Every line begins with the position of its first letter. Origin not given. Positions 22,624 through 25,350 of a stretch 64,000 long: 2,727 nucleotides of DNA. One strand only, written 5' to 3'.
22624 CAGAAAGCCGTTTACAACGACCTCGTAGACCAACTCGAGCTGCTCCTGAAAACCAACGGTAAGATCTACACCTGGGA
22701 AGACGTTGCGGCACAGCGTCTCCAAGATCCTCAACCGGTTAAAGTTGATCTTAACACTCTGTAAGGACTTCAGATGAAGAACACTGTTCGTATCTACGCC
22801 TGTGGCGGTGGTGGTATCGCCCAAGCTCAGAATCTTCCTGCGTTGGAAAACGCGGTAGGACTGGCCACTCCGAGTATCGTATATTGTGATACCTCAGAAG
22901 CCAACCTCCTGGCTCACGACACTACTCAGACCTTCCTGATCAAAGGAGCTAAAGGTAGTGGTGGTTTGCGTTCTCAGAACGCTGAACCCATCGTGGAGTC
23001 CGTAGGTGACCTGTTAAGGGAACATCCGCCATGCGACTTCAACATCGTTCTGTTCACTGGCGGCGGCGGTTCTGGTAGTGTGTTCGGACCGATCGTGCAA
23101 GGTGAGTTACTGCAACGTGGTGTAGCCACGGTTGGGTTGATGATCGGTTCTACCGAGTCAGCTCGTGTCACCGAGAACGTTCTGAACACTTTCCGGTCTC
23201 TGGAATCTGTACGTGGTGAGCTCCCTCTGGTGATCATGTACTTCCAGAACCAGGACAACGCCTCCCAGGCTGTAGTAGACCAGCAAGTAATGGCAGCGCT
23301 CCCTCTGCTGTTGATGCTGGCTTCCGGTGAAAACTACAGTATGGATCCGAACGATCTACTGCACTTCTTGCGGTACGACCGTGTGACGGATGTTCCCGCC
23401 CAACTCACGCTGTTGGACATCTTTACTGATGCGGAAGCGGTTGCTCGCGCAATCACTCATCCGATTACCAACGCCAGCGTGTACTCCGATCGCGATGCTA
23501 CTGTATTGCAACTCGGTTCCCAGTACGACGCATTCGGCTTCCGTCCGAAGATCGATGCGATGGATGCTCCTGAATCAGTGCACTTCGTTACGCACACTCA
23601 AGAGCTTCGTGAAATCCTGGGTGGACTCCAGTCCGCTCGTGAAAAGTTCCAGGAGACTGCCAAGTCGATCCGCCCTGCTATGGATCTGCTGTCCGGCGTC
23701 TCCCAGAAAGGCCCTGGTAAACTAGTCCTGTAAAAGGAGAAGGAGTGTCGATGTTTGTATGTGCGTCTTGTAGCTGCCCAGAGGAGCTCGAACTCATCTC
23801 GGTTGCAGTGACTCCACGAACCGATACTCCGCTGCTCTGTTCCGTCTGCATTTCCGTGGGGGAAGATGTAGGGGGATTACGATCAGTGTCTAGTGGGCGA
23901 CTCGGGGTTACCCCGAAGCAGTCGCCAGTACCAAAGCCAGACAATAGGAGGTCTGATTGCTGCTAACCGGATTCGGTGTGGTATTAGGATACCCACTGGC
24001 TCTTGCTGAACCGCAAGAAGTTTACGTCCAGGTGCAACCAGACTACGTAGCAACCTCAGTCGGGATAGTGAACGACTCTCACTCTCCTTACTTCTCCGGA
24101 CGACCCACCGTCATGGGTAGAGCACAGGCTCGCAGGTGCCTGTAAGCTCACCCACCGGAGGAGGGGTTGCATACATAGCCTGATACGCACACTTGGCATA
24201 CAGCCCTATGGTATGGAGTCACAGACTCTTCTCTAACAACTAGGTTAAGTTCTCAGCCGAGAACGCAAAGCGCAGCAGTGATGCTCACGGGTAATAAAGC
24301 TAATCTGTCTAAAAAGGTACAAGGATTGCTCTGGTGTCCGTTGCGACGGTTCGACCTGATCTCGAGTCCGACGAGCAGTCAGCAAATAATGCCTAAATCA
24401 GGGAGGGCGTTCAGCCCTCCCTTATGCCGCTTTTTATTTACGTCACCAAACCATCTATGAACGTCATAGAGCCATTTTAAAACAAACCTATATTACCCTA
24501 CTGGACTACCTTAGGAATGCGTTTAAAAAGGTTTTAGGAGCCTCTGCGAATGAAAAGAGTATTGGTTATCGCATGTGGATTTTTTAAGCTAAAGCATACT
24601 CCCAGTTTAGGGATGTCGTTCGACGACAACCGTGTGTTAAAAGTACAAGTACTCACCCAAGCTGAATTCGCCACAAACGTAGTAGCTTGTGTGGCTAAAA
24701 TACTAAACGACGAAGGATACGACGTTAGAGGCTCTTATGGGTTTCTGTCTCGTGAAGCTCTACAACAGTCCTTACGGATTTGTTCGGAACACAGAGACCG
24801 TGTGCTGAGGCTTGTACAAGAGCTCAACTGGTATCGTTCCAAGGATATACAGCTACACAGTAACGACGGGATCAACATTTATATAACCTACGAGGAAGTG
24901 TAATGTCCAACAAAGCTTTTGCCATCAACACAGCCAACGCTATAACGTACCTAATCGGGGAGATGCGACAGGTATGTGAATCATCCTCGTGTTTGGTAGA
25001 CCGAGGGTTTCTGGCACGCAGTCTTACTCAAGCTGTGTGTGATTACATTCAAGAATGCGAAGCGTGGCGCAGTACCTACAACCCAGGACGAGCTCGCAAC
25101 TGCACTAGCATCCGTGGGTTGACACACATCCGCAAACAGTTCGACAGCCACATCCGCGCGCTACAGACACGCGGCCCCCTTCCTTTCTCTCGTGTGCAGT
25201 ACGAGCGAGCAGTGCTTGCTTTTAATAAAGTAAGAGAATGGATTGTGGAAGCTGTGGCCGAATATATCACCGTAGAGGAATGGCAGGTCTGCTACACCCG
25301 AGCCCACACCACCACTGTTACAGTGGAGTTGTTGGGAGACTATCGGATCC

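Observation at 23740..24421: Candidate large ornate noncoding RNA directly downstream of phuZ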

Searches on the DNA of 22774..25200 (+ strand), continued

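Call 105: search_with_rna_model(model_id=R1, sources=[window, L002, L003, L085, L087, L088, L089, L090, L091, L092], max_evalue=0.00001, make_alignment=true)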
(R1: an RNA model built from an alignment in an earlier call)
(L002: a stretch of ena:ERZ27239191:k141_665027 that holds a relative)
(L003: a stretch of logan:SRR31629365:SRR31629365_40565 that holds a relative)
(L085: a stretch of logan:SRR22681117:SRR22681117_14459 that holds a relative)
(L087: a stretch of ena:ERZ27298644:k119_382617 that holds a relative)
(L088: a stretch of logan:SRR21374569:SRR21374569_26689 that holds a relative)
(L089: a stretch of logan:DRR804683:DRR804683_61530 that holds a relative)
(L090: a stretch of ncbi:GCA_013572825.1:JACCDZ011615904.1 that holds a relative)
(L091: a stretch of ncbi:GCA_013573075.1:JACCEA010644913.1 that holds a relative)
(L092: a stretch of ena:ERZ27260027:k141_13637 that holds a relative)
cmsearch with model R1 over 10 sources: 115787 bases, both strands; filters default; matches with E-value up to 0.00001: 10.
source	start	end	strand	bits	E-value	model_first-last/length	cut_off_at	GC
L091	3907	4087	+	225.4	8.3e-69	1-181/181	no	0.48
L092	1802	1982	+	225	1.1e-68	1-181/181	no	0.48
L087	4476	4656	+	221.6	1.2e-67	1-181/181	no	0.49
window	24207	24386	+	220.1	3.7e-67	1-181/181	no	0.48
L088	4434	4614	+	219.9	4.4e-67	1-181/181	no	0.49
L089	4476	4656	+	217.8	1.9e-66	1-181/181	no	0.49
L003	6118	6299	+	217.4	2.6e-66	1-181/181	no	0.47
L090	2396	2575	+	208.2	1.9e-63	1-181/181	no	0.49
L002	2584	2752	+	206.7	5.6e-63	1-181/181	no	0.48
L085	4224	4402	+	198.1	2.7e-60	1-181/181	no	0.47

Alignment A10: 10 matches aligned to the model, 182 columns, each read 5' to 3' on its own strand. Consensus structure (alignment columns), stored with it:
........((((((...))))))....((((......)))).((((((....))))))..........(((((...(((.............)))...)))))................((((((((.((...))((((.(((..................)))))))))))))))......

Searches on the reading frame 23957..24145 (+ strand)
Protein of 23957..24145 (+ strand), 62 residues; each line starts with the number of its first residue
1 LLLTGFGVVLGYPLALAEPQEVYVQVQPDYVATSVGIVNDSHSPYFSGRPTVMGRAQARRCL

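Call 83: search_protein_families(library=phrogs, proteins=[window:23957-24145:+], max_evalue=1)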
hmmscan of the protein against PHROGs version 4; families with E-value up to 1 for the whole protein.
window:23957-24145:+ (62 aa): 0 families

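Call 84: search_protein_families(library=pfam, proteins=[window:23957-24145:+], max_evalue=1)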
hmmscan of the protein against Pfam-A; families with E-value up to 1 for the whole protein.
window:23957-24145:+ (62 aa): 0 families

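Call 99: search_protein_representatives(alignment_id=A9)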
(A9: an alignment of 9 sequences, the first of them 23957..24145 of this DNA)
Query: 9 sequences, 62 profile positions. Proteins with E-value up to 0.001 (for the whole library): 2; up to 1e-10: 1; up to 1e-30: 1. The best 2 are listed.
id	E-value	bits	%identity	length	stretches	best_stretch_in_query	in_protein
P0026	2.2e-35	136.7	-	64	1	1-62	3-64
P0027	2.4e-04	37.2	-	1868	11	9-46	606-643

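Call 101: list_cluster_members(proteins=[P0026, window:23957-24145:+, L003:5870-6058:+])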
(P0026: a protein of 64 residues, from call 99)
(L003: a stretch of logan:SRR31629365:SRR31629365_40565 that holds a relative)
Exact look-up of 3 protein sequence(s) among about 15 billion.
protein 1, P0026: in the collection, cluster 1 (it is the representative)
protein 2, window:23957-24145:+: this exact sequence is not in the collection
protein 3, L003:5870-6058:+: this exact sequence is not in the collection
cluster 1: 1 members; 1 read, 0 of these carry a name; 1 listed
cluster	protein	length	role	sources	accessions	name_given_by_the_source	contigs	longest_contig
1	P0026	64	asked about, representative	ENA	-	-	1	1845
